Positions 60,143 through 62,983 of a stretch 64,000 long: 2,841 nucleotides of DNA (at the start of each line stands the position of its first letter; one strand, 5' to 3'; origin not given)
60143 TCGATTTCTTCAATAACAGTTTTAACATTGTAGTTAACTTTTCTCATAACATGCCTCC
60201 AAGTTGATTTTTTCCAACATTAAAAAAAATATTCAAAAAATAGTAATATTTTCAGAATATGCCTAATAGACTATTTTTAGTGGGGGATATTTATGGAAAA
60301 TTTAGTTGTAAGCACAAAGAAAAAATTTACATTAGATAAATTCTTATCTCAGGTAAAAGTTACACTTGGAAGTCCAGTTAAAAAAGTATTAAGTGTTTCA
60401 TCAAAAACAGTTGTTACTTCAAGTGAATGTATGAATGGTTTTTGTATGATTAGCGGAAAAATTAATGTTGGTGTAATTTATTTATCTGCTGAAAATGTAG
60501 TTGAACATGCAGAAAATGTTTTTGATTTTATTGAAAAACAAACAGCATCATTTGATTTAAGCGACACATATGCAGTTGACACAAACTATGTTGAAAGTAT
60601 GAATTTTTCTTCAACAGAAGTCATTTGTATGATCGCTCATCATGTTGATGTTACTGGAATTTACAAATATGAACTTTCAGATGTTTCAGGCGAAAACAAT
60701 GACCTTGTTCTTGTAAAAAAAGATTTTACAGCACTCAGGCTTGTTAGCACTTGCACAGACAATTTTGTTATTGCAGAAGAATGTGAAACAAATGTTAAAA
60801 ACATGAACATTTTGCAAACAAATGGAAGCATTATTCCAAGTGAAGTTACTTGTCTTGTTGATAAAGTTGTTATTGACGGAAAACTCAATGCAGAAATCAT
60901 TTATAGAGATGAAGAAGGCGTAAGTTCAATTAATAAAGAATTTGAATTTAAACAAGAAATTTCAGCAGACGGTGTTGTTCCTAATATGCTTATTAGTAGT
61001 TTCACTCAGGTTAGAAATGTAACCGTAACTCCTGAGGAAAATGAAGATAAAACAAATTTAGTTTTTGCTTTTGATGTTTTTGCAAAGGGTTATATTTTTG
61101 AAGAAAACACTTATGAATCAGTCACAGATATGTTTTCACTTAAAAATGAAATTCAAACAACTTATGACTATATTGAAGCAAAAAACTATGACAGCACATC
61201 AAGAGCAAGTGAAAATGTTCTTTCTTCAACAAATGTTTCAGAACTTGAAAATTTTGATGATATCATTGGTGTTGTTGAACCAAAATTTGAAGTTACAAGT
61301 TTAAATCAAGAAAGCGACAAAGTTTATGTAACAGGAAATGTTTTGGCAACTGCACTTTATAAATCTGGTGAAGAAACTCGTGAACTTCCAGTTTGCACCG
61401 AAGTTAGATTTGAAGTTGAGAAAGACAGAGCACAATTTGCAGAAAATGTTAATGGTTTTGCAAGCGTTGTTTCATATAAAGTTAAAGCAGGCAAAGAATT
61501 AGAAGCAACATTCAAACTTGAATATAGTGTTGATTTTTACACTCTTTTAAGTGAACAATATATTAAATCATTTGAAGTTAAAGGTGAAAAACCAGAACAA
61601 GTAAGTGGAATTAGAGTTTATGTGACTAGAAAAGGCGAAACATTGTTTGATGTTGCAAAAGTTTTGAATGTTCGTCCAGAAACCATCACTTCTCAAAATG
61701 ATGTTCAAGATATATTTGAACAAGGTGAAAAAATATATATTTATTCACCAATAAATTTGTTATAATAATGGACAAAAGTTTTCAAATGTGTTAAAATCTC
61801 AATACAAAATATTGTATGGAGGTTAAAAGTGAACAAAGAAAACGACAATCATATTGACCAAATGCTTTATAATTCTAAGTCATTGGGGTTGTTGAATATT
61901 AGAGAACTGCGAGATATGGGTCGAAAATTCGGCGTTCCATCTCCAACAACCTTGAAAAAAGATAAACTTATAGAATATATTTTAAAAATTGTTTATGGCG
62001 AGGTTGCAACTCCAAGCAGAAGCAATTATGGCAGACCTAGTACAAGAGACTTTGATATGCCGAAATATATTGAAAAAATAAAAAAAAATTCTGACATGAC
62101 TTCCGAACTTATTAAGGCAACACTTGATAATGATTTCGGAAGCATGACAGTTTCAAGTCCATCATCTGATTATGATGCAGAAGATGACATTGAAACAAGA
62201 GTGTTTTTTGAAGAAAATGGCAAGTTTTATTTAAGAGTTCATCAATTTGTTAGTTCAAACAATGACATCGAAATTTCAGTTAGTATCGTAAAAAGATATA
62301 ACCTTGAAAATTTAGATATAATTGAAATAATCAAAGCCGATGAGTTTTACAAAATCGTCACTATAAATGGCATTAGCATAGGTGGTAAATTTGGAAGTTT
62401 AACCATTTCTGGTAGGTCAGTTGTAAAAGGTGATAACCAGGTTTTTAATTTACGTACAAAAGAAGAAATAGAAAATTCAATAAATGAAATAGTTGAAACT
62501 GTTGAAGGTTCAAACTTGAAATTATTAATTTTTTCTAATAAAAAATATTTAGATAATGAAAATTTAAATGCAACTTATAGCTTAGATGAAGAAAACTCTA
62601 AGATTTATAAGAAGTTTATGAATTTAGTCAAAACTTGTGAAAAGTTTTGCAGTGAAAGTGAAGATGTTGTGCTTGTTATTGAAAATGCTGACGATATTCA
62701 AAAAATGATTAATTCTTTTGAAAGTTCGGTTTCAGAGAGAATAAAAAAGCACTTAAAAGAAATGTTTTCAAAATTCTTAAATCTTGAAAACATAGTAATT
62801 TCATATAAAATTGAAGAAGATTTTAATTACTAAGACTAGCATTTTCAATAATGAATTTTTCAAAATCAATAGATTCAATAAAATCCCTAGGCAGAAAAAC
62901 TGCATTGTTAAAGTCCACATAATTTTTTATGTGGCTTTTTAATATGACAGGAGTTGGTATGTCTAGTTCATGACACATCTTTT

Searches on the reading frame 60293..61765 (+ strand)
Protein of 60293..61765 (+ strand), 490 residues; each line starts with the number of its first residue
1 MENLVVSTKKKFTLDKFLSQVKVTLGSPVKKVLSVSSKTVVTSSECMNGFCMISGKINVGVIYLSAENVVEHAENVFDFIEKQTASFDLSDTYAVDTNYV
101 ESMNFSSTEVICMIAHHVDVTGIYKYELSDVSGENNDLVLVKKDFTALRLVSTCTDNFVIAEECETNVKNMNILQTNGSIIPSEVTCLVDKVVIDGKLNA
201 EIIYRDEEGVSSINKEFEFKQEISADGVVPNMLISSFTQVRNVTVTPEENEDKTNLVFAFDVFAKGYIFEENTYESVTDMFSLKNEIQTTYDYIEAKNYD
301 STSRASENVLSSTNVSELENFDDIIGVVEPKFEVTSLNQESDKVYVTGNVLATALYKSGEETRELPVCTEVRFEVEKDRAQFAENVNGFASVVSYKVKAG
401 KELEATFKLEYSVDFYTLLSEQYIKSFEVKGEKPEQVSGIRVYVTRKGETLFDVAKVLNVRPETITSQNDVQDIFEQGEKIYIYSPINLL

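Call 59: search_protein_families(library=pfam, proteins=[window:60293-61765:+], max_evalue=0.00001)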
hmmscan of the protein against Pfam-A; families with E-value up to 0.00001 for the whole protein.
window:60293-61765:+ (490 aa): 1 family
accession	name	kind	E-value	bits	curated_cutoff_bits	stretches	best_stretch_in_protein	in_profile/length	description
PF12673.12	SipL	-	5e-18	65.5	23.6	1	172-246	4-76/78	SipL, SPOCS domain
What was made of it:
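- The organism probably sporulates: a SipL/SPOCS-domain protein lies at 60293-61765 (call 59).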

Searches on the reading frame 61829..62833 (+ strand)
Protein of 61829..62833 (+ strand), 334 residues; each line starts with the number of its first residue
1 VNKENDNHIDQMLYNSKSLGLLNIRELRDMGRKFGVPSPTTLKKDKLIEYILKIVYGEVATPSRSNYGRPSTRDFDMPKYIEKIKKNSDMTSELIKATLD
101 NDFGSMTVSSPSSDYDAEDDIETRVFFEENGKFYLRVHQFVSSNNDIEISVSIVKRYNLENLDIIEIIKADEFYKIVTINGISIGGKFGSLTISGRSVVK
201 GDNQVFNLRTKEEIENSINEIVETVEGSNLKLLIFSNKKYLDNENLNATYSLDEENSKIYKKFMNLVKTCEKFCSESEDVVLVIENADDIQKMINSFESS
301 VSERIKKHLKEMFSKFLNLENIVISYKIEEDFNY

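Call 59: search_protein_families(library=pfam, proteins=[window:61829-62833:+], max_evalue=0.00001)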
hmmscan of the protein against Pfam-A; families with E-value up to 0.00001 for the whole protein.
window:61829-62833:+ (334 aa): 0 families

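Call 89: search_protein_families(library=pfam, proteins=[window:61829-62833:+], max_evalue=0.01)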
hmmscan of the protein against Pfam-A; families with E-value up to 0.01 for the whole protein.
window:61829-62833:+ (334 aa): 2 families
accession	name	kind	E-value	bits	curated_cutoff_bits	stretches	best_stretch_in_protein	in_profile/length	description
PF07498.18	Rho_N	-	9.6e-05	22.7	24.9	1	22-53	5-36/43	Rho termination factor, N-terminal domain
PF07497.18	Rho_RNA_bind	-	0.0041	17.4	27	0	131-166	11-46/73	Rho termination factor, RNA-binding domain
